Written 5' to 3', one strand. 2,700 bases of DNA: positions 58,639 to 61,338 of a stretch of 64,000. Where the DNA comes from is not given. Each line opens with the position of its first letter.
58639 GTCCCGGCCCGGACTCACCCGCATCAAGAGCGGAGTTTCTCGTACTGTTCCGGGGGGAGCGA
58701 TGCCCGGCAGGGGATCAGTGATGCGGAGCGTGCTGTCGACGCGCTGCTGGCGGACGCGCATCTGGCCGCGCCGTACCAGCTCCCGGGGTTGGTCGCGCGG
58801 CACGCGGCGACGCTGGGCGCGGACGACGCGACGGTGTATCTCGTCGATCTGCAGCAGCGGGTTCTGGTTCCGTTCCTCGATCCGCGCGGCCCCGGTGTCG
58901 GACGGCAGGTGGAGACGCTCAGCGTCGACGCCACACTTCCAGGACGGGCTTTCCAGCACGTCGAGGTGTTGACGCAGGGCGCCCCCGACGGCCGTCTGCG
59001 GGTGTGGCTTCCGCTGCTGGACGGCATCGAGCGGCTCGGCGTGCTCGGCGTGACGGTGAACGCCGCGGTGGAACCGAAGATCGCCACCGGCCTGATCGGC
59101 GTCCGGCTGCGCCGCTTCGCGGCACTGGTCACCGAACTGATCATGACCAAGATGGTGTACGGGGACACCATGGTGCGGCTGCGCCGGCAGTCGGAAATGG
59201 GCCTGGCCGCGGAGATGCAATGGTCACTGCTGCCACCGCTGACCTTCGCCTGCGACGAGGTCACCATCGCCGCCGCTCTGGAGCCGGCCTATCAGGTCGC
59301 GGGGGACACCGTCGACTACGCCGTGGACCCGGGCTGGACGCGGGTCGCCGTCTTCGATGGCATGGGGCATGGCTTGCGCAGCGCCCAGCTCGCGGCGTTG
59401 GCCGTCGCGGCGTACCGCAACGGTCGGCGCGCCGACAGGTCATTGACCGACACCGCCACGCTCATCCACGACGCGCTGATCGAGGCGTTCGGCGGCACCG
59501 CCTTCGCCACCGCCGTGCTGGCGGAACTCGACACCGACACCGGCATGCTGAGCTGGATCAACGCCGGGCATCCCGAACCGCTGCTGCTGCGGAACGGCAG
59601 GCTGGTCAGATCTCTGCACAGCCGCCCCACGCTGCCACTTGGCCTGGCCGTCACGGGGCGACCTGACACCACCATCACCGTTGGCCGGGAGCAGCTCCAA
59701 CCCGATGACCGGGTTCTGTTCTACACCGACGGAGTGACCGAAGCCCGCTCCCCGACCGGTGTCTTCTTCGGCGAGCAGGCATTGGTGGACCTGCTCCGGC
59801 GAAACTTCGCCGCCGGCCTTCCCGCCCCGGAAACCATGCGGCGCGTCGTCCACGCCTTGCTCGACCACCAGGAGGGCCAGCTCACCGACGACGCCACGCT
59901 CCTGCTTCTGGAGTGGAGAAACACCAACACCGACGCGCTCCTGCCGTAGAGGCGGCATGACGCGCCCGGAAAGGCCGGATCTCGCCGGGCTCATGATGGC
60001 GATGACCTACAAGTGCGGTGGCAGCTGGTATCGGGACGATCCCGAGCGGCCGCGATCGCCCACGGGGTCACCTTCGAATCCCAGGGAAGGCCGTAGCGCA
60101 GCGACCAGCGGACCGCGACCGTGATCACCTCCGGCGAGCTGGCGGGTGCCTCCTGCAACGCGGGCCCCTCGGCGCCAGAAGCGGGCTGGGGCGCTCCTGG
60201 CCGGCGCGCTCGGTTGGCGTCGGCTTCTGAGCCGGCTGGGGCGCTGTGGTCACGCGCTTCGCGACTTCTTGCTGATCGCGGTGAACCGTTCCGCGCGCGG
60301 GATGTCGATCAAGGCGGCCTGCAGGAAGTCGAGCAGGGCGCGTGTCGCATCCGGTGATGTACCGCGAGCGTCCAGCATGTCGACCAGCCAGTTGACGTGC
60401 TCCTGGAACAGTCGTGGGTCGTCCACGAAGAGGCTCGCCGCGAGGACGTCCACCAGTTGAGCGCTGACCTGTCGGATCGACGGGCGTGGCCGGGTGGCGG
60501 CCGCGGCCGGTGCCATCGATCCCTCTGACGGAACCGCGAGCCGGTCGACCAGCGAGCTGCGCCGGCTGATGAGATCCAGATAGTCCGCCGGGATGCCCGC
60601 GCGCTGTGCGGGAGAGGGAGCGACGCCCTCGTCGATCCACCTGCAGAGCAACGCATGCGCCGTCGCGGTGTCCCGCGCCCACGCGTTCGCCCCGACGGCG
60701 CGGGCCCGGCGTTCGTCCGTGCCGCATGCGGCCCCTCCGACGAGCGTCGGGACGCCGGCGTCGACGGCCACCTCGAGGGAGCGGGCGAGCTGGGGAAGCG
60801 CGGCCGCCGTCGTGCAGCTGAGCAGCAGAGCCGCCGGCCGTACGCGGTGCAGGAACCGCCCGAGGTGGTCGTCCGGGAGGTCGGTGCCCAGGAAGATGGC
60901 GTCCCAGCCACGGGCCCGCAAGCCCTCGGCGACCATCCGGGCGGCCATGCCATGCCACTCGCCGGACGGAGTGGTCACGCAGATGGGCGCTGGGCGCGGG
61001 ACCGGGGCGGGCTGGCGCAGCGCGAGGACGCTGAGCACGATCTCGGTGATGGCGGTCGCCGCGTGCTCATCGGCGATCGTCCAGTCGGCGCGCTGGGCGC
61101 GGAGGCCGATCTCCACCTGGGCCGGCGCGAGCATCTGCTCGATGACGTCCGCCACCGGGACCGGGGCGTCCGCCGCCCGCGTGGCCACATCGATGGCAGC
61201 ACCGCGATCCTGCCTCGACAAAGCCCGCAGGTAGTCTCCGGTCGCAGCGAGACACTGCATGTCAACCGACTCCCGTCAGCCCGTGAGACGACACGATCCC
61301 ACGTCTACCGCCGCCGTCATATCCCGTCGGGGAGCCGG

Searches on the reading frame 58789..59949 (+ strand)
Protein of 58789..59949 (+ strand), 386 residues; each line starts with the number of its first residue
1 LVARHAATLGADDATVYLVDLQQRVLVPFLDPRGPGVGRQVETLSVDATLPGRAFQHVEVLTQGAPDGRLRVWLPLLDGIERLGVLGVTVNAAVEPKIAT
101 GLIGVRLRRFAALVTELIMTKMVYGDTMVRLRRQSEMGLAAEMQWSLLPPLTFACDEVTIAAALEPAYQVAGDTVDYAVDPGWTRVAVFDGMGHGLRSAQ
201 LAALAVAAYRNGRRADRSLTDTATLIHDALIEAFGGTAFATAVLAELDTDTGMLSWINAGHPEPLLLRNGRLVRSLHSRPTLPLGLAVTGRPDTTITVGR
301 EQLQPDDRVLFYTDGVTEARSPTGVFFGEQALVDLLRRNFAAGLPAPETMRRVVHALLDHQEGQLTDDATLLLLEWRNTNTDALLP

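Call 22: search_protein_families(library=pfam, max_evalue=0.01, proteins=[window:58789-59949:+])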
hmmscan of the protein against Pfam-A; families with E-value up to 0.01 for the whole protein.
window:58789-59949:+ (386 aa): 1 family
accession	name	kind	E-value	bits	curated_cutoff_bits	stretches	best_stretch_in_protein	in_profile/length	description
PF07228.17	SpoIIE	-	8.4e-45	153.5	25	1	182-377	3-192/192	Stage II sporulation protein E (SpoIIE)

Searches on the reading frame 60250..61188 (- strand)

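Call 22: search_protein_families(library=pfam, max_evalue=0.01, proteins=[window:60250-61188:-])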
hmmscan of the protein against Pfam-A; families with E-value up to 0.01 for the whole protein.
window:60250-61188:- (312 aa): 2 families
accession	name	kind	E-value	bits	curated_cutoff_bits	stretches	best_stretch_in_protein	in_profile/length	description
PF02310.24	B12-binding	-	4.8e-12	46.2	32.1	1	71-174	5-116/121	B12 binding domain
PF02607.22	B12-binding_2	-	1.1e-06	29.2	23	1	4-55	23-73/74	B12 binding domain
